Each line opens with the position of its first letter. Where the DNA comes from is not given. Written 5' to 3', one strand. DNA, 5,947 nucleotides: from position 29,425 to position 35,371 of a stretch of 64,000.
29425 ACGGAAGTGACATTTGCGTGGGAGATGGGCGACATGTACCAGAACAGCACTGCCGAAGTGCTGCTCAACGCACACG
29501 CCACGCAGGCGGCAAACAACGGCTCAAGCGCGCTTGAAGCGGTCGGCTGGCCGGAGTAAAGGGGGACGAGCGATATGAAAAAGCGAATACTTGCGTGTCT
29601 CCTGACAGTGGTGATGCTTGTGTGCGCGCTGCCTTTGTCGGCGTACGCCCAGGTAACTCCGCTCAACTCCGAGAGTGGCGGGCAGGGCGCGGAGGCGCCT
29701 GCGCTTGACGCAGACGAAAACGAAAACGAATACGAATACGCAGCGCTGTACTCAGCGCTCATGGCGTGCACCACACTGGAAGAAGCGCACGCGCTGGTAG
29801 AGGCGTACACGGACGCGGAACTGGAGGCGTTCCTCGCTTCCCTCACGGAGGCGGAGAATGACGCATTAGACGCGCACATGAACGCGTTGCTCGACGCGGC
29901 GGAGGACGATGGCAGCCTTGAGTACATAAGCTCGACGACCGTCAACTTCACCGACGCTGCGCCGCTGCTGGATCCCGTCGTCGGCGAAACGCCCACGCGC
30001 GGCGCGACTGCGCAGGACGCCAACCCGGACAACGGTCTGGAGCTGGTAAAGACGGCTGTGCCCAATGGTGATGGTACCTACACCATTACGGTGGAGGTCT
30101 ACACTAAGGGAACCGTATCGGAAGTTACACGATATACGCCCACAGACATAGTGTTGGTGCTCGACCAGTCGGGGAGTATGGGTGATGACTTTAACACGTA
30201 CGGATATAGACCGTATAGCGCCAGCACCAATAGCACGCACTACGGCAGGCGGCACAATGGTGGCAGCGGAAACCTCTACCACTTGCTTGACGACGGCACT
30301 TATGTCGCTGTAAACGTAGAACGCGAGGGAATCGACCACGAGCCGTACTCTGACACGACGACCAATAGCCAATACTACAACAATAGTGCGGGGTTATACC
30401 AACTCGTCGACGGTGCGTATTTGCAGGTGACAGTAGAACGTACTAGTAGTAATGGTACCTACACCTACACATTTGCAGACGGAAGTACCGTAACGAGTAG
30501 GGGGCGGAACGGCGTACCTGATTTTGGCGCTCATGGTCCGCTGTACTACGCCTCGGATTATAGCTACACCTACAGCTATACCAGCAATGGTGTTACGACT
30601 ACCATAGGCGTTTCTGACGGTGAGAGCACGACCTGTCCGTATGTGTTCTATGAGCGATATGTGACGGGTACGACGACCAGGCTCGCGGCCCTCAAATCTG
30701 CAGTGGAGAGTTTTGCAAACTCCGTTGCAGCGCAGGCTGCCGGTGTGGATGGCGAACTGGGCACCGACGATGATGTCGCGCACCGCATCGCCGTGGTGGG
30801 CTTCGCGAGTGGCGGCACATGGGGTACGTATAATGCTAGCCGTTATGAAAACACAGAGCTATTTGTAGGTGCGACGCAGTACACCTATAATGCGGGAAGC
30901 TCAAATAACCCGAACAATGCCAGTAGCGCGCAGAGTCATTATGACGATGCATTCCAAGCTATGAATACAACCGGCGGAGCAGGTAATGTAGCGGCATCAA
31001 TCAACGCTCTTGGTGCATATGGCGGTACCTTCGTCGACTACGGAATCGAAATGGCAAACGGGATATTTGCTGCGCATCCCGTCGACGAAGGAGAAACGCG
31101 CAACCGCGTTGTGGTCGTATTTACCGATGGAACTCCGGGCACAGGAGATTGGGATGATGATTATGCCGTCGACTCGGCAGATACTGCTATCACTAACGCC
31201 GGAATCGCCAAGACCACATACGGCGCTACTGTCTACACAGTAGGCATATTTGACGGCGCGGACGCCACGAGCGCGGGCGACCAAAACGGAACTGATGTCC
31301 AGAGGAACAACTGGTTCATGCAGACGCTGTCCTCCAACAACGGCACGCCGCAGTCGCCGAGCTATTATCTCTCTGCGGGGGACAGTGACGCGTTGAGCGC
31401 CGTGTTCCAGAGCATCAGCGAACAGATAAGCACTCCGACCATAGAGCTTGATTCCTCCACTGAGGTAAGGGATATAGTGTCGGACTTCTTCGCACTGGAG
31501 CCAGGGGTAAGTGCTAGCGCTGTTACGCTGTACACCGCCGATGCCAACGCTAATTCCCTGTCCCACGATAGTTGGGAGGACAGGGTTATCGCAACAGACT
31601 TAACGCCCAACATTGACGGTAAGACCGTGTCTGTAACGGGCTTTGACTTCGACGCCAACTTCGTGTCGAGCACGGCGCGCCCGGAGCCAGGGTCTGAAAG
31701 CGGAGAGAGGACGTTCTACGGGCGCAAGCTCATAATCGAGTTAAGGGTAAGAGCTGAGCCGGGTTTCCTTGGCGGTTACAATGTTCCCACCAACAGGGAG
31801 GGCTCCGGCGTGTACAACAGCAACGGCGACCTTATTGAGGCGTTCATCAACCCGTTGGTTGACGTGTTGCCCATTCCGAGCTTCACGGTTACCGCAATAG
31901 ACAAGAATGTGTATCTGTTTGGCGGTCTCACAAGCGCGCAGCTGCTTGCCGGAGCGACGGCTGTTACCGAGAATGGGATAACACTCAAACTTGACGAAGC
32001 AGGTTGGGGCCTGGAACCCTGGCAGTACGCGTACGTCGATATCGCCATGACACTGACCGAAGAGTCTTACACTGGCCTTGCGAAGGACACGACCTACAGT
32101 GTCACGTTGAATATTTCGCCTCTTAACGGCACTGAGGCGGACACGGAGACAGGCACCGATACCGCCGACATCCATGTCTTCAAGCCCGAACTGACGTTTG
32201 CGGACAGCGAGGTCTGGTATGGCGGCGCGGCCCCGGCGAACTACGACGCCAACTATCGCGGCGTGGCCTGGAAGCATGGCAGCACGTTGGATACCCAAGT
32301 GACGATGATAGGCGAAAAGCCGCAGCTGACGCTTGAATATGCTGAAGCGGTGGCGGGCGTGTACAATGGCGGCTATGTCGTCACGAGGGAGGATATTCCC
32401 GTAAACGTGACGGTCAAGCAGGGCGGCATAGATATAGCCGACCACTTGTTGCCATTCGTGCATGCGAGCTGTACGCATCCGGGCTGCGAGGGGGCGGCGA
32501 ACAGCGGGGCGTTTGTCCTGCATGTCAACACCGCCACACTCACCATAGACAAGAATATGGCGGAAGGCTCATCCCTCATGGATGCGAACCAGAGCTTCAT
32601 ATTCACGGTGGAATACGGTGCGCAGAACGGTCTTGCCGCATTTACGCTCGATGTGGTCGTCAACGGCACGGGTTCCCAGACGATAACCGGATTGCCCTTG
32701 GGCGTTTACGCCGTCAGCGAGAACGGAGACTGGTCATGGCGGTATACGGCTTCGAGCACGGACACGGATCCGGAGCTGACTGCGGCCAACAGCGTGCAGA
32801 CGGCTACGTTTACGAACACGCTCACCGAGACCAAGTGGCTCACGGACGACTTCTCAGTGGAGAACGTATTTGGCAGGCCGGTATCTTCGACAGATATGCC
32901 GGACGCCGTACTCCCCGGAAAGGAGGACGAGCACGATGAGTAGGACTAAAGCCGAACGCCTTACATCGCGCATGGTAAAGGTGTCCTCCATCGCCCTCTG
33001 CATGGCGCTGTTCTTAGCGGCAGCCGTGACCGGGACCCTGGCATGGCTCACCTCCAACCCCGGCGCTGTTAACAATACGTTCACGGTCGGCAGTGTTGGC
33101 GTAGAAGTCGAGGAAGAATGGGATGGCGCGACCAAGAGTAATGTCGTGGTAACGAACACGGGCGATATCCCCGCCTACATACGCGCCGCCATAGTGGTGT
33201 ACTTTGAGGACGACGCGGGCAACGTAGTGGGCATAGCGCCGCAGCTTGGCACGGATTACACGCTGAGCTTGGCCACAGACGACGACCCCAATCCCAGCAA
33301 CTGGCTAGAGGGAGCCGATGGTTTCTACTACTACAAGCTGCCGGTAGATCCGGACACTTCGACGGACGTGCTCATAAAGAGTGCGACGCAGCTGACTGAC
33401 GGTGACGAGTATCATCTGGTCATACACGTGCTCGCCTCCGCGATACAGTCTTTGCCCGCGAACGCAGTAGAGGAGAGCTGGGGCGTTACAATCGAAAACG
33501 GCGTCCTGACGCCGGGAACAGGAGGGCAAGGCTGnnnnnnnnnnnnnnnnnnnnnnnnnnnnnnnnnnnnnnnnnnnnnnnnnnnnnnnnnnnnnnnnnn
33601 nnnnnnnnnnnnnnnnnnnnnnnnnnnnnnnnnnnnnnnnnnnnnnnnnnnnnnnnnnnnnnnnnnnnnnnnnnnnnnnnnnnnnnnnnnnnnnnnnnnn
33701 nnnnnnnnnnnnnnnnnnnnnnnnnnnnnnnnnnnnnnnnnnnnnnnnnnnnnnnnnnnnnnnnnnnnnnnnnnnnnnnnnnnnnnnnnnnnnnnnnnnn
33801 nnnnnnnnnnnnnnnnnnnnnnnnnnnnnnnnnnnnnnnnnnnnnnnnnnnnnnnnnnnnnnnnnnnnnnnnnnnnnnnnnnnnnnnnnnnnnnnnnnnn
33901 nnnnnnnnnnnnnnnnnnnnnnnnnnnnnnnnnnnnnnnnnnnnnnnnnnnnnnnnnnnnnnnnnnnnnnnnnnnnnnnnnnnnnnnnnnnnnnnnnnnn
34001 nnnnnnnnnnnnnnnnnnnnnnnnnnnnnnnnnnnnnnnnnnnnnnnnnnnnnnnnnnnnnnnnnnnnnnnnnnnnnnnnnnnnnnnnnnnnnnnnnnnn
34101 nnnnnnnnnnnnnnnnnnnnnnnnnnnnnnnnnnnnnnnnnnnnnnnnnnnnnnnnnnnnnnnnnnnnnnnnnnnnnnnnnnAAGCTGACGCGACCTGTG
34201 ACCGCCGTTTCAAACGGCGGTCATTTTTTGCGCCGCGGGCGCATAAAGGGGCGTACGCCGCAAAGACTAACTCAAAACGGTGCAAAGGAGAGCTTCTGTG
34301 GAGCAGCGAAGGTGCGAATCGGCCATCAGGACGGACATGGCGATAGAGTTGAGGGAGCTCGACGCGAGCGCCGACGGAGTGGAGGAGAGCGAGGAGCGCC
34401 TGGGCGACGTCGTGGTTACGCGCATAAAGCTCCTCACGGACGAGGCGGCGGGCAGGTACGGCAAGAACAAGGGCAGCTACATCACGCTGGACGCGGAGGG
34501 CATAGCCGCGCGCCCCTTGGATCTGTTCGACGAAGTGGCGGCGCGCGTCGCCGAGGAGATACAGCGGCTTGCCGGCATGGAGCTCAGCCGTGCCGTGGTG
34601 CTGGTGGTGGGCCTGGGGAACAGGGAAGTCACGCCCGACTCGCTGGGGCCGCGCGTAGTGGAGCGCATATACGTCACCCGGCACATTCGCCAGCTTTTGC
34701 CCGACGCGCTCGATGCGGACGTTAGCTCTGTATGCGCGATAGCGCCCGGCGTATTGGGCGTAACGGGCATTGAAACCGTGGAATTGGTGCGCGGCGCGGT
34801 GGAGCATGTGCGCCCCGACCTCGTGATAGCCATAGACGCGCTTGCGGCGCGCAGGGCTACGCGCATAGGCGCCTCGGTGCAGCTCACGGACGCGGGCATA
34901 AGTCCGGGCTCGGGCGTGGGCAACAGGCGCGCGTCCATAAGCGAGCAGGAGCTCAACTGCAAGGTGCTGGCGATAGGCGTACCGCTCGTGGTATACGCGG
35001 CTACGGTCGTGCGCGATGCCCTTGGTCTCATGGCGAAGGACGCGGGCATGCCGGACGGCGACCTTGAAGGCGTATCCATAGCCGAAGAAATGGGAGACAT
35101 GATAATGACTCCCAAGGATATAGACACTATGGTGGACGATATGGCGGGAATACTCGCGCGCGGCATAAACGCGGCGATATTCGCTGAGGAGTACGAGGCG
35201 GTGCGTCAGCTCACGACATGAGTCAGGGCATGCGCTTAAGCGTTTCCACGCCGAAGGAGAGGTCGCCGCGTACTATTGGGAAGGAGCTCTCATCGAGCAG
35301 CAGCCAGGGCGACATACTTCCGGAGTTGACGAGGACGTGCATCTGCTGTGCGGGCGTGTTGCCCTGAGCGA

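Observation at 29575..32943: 1,122-aa vWA protein embedded among TasA-like genes: MIDAS adhesin with a large insertion and no sorting signal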

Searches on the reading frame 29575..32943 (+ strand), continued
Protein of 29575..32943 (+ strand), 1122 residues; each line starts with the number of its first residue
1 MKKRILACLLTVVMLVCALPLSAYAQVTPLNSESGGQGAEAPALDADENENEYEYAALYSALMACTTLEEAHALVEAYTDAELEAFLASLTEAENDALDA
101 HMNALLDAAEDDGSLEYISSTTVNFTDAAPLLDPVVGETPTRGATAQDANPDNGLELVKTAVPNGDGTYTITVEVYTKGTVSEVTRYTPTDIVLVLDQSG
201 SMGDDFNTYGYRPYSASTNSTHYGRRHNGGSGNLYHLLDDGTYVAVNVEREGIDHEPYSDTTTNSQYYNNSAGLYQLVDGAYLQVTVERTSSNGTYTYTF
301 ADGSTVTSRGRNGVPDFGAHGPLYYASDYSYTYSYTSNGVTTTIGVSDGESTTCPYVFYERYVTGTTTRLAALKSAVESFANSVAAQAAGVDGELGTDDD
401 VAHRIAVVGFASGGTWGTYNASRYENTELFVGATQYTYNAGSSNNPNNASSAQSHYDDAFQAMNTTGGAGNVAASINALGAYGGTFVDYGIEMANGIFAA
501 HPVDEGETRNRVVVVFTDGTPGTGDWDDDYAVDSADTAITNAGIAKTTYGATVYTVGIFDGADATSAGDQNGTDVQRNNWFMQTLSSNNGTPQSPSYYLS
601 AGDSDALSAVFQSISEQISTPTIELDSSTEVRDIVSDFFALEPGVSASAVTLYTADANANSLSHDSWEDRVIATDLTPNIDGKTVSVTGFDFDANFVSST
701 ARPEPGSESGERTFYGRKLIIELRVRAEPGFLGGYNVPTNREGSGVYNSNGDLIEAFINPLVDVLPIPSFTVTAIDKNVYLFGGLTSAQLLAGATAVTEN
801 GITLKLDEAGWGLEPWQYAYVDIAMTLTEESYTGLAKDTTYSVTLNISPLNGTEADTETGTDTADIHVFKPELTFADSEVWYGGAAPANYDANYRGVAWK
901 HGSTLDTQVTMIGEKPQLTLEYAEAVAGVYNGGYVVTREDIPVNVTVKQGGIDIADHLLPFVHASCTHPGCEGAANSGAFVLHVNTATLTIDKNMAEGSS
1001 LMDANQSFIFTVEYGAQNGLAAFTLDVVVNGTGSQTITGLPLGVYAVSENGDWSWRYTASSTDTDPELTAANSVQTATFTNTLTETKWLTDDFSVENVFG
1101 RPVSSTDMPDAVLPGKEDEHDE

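Call 39: find_related_loci(query=A1, collection=genome_contigs, flank=8000)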
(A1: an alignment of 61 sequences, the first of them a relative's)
Query A1 (1122 aa) in genome_contigs; peptide patterns used: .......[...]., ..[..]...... (x = any residue, [..] = any of these).
325 stretches matched a pattern; 287 encode a relative of the query (tblastn E <= 1e-3); the best 80 are kept; 80 distinct loci.
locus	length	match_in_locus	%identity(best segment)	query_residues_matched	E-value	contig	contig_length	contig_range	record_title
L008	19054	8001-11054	46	54-1122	0e+0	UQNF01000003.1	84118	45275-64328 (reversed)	uncultured Clostridium sp. isolate UMGS453 genome assembly, contig: NODE_112_length_84118_cov_6.881398, whole genome sho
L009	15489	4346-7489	41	58-1082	0e+0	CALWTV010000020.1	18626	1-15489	MAG: uncultured Clostridia bacterium isolate E06__bin124 genome assembly, contig: E06__k127_4264899, whole genome shotgu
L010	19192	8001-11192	41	57-1100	0e+0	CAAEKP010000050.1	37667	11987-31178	MAG TPA_asm: Peptococcaceae bacterium, isolate HGM14212, WGS project CAAEKP010000000 data, contig: ERS537207_88_k99_5621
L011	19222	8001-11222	39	58-1101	0e+0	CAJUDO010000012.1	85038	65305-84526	MAG TPA_asm: uncultured Peptococcaceae bacterium isolate MGBC129548 genome assembly, contig: MGBC129548.12, whole genome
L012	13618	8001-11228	41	57-1084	0e+0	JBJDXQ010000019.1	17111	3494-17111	MAG: Candidatus Limivicinus sp. isolate SARD16_bin.009 NODE_1631_length_17111_cov_22.708959, whole genome shotgun sequen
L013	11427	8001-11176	44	58-1101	0e+0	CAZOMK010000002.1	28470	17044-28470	MAG TPA_asm: uncultured Lachnospiraceae bacterium isolate SRP350583_co1_188 genome assembly, contig: NODE_2699_length_28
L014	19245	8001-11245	43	58-1100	0e+0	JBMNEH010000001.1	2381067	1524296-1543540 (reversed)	MAG: Christensenellales bacterium isolate SBF912LR0FQ0015 contig_8008, whole genome shotgun sequence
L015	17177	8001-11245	42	58-1100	0e+0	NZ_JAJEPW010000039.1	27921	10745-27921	Brotocaccenecus cirricatena strain CLA-AA-H272 NODE_39_length_27921_cov_24.218575, whole genome shotgun sequence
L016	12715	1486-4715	42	57-1100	0e+0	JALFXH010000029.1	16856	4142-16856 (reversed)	MAG: Clostridiales bacterium isolate SUG1096 k141_172719, whole genome shotgun sequence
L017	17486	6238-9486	39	56-1100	0e+0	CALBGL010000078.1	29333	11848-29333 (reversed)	MAG TPA_asm: uncultured Clostridia bacterium isolate ERR318680_bin.42_CONCOCT_v1.1_MAG genome assembly, contig: ERZ17645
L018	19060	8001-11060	39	41-1100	0e+0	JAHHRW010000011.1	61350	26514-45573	MAG: Oscillospiraceae bacterium isolate MAG040 MAG040_11, whole genome shotgun sequence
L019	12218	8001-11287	40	58-1100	0e+0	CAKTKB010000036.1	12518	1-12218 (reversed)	MAG: uncultured Oscillospiraceae bacterium isolate REFINED_METABAT215_TOP10_CONTIGS_1500_ASSEMBLY_K77_MERGED__Hadza_MoBi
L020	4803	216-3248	40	54-1100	0e+0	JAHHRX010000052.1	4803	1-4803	MAG: Oscillospiraceae bacterium isolate MAG041 MAG041_54, whole genome shotgun sequence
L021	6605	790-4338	37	1-1104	0e+0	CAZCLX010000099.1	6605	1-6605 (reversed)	MAG TPA_asm: uncultured Oscillospiraceae bacterium isolate SRP222994_co1_105 genome assembly, contig: NODE_23493_length_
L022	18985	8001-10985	41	123-1099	0e+0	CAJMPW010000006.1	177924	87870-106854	TPA_asm: uncultured bacterium isolate ERR1600716-bin.16 genome assembly, contig: NODE_71_length_177924_cov_109.634388, w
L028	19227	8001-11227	41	58-1100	2e-178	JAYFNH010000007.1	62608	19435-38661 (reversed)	MAG: Oscillibacter sp. isolate 3C_45 c_3C_000000143211, whole genome shotgun sequence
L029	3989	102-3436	40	57-1100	0e+0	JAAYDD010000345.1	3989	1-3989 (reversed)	MAG: Desulfobulbus sp. isolate AS06rmzACSIP_531 708133_AS06, whole genome shotgun sequence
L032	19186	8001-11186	36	1-1100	1e-174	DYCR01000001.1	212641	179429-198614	MAG TPA_asm: Clostridiales bacterium isolate HRGM_Genome_3703 HRGM_Genome_3703_1, whole genome shotgun sequence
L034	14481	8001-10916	41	146-1100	1e-173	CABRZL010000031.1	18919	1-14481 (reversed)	MAG TPA_asm: uncultured Clostridiales bacterium isolate MGYG-HGUT-02067 genome assembly, contig: GUT_GENOME125765_31, wh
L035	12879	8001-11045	39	118-1100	5e-173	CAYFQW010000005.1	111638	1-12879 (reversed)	MAG TPA_asm: uncultured Raoultibacter sp. isolate ERP107106_co1_228 genome assembly, contig: NODE_67_length_111638_cov_1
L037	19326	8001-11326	38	58-1100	3e-171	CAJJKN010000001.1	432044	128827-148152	MAG TPA_asm: uncultured Firmicutes bacterium isolate ERR260134-bin.48 genome assembly, contig: NODE_6_length_432044_cov_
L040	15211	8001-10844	40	140-1100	9e-169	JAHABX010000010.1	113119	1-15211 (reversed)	MAG: Clostridiales bacterium isolate L3_060_000G1_dasL3_060_000G1_maxbin2.maxbin.127sta_sub L3_060_000G1_scaffold_211, w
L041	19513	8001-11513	36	1-1100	1e-175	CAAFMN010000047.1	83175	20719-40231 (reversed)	MAG TPA_asm: Clostridia bacterium, isolate HGM11780, WGS project CAAFMN010000000 data, contig: SRS1596872_11_k141_120883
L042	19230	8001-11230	40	36-1100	2e-167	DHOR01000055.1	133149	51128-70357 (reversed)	MAG TPA_asm: Hungatella sp. UBA5385 UBA5385_contig_2077, whole genome shotgun sequence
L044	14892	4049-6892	36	40-1100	1e-163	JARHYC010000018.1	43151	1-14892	MAG: Faecalibacterium sp. isolate cluster1_bin.12 k127_619511, whole genome shotgun sequence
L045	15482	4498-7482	39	140-1100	7e-162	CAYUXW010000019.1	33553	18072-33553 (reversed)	MAG TPA_asm: uncultured Erysipelotrichaceae bacterium isolate binchicken_co45_579 genome assembly, contig: NODE_1887_len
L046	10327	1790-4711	38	134-1100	1e-161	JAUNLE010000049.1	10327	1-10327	MAG: Coriobacteriia bacterium isolate S30M_St_1 NODE_2324_length_10327_cov_5.717679, whole genome shotgun sequence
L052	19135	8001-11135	36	1-1100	3e-157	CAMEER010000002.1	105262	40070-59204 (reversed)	MAG: uncultured Clostridia bacterium isolate SRR11489746_bin.6_metaWRAP_v1.3_MAG genome assembly, contig: ERZ11466724.13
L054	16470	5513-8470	42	115-1100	0e+0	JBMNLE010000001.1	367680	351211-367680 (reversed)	MAG: Christensenellaceae bacterium isolate SBF912LR0HQ0108 contig_13529, whole genome shotgun sequence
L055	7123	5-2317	43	330-1100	2e-155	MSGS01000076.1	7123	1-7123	MAG: Christensenellaceae bacterium Phil1 707_L1_merged_contig_9631, whole genome shotgun sequence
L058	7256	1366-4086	43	122-1100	1e-150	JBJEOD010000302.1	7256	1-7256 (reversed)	MAG: Acutalibacteraceae bacterium isolate PUNG01_bin.036 NODE_4263_length_7256_cov_6.012221, whole genome shotgun sequen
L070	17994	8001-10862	41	152-1100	0e+0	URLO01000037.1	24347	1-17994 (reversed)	uncultured Clostridiales bacterium isolate UMGS1113 genome assembly, contig: NODE_1085_length_24347_cov_6.432221, whole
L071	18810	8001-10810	41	124-1100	4e-155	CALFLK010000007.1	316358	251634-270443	MAG TPA_asm: uncultured Faecalibacterium sp. isolate ERR318705_bin.87_CONCOCT_v1.1_MAG genome assembly, contig: ERZ17645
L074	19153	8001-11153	37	1-1100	2e-125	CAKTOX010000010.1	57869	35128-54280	MAG: uncultured Oscillospiraceae bacterium isolate REFINED_METABAT215_TOP10_CONTIGS_1500_ASSEMBLY_K77_MERGED__Hadza_MoBi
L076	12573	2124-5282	36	58-1100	7e-158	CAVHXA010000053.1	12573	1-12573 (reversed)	Oscillospiraceae bacterium isolate H07634-L1_cleanbin_000001 genome assembly, contig: Spades_H07634-L1_contig_3610, whol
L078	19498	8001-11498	36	1-1100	2e-176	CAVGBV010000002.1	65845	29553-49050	Alloprevotella sp. isolate G02620-L1_cleanbin_000013 genome assembly, contig: Spades_G02620-L1_contig_184, whole genome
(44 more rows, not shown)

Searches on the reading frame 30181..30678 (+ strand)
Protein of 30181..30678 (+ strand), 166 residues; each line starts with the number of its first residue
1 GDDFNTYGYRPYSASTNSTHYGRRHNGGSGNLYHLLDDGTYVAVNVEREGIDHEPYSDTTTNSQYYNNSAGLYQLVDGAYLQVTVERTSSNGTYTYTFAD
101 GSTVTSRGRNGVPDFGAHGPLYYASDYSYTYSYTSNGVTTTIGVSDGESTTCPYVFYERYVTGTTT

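Call 61: predict_structure(alignment_id=A3)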
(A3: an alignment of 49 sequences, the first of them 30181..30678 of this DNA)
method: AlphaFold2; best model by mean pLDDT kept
length: 166 residues; sequences in the alignment: 49
mean_pLDDT: 94.4   pTM: 0.79
mean pLDDT of the five models: 94.4, 94.4, 94.3, 94.2, 92.7
residues with pLDDT >= 90: 150; 70-90: 14; 50-70: 2; < 50: 0
segments of 3 or more residues with pLDDT < 50: none
pLDDT, mean of each block of 10 residues (from residue 1): 87 94 96 97 96 95 95 96 91 93 96 96 96 96 96 96 86
secondary structure, 60 per line:
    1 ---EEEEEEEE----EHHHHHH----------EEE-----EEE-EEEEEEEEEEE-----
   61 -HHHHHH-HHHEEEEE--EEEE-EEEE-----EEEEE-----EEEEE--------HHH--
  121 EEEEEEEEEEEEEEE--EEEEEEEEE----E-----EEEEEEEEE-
elements in order: E4-11 H17-22 E33-35 E41-43 E45-55 H62-67 E72-76 E79-82 E84-87 E93-97 E103-107 E121-135 E138-146 E157-165

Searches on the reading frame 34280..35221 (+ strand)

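Call 5: search_protein_families(library=pfam, proteins=[window:34280-35221:+], max_evalue=0.01)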
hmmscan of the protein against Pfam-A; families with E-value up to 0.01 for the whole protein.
window:34280-35221:+ (313 aa): 1 family
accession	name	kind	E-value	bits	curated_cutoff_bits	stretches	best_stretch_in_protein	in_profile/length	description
PF03418.19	Peptidase_A25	-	4.9e-73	246.5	27.8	2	26-256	16-247/353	Germination protease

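Call 6: search_protein_families(library=ncbifam, proteins=[window:34280-35221:+], max_evalue=0.01)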
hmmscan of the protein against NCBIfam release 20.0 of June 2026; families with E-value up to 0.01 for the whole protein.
window:34280-35221:+ (313 aa): 1 family
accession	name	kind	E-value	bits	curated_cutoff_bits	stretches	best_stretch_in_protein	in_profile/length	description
TIGR01441.2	GPR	equivalog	1.1e-91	307.1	120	1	17-300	1-305/306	GPR endopeptidase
